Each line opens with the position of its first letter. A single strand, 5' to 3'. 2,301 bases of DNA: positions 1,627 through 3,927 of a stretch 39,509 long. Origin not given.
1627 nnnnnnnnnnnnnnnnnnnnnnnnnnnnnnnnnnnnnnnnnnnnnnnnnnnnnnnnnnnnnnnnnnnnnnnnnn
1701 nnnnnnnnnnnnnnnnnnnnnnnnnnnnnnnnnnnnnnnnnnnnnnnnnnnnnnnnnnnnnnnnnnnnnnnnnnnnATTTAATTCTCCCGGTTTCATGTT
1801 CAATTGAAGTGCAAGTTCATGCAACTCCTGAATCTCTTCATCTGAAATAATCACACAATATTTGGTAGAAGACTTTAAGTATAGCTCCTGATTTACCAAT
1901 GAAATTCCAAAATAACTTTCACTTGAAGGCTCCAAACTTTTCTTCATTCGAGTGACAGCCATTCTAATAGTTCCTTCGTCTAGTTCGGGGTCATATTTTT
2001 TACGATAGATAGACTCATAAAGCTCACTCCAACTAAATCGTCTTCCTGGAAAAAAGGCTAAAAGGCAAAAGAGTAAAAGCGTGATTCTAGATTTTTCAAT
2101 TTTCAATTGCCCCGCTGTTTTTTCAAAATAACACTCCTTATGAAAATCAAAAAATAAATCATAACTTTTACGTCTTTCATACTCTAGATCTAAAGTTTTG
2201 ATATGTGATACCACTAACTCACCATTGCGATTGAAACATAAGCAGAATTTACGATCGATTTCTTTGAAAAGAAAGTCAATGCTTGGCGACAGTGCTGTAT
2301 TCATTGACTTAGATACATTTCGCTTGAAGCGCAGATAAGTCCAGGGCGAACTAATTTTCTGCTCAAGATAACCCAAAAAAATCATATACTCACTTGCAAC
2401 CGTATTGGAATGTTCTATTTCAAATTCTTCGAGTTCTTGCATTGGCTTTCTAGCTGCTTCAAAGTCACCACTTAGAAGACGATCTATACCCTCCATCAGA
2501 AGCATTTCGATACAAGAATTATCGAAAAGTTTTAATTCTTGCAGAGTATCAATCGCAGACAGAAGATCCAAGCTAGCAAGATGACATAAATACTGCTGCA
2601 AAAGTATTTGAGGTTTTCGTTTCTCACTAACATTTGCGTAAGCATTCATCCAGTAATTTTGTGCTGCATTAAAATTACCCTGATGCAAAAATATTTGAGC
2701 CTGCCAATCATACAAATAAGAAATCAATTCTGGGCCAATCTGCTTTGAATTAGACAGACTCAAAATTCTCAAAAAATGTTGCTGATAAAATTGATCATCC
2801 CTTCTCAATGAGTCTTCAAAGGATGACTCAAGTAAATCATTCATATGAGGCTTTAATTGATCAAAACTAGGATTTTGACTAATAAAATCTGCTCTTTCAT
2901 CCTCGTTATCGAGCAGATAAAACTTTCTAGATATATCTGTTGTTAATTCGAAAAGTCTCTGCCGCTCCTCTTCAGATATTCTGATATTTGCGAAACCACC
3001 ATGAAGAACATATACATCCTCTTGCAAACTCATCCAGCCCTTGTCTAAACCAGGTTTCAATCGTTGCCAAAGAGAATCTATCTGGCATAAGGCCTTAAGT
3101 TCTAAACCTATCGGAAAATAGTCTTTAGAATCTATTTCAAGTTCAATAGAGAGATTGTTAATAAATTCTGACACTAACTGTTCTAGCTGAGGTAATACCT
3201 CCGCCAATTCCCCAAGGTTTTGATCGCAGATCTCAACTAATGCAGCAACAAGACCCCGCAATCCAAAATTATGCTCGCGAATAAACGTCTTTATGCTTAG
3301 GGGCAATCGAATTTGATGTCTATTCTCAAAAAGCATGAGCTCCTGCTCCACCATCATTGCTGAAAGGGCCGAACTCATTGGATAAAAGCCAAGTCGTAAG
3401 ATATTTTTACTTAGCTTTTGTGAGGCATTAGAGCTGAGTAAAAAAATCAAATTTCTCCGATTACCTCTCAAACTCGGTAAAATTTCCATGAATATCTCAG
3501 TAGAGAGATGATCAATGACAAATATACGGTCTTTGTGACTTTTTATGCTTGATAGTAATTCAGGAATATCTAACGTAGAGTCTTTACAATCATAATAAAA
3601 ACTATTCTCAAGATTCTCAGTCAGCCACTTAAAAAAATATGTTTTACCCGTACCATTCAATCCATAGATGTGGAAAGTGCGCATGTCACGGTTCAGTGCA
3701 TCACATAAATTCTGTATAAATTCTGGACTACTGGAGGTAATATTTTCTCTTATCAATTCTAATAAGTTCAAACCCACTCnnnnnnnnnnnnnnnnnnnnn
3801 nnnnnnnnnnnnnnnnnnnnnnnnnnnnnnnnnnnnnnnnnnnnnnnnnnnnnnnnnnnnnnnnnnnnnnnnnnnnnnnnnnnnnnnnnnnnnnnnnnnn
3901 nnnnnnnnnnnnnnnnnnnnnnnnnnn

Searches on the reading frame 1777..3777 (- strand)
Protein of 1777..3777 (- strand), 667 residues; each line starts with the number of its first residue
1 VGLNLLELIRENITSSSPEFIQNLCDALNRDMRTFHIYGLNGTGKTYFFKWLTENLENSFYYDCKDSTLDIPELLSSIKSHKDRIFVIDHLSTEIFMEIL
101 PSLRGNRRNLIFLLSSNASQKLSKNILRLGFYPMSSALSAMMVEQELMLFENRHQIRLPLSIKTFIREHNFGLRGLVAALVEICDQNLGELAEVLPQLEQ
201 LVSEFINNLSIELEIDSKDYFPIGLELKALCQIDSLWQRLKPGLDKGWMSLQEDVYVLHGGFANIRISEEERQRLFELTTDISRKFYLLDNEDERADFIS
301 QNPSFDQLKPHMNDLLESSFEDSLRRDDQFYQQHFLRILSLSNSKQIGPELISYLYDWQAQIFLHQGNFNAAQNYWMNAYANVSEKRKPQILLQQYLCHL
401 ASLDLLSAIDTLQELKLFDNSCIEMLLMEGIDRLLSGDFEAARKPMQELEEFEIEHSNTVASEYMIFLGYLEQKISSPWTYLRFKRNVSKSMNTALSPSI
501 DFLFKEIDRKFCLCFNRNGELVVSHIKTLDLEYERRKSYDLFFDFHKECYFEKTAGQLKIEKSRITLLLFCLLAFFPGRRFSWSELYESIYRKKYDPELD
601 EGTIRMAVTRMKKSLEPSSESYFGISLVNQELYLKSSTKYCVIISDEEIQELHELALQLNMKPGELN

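Call 40: search_protein_families(library=pfam, proteins=[window:1777-3777:-], max_evalue=0.001)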
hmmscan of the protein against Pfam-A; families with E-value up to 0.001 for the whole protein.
window:1777-3777:- (667 aa): 0 families

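Call 67: search_protein_families(library=pfam, proteins=[window:1777-3777:-], max_evalue=1)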
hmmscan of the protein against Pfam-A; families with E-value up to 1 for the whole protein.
window:1777-3777:- (667 aa): 5 families
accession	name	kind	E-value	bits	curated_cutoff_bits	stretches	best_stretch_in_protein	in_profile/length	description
PF13173.12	AAA_14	-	0.0074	16.7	27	1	35-125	5-106/129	AAA domain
PF00486.34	Trans_reg_C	-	0.012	16.1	26.2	1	566-619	10-61/77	Transcriptional regulatory protein, C terminal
PF13401.12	AAA_22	-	0.023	15.5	27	1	37-78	10-54/130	AAA domain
PF00004.35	AAA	-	0.027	15.4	21.2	1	37-128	3-120/131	ATPase family associated with various cellular activities (AAA)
PF05970.20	PIF1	-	0.07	13.2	25.9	1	27-57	17-47/223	PIF1-like helicase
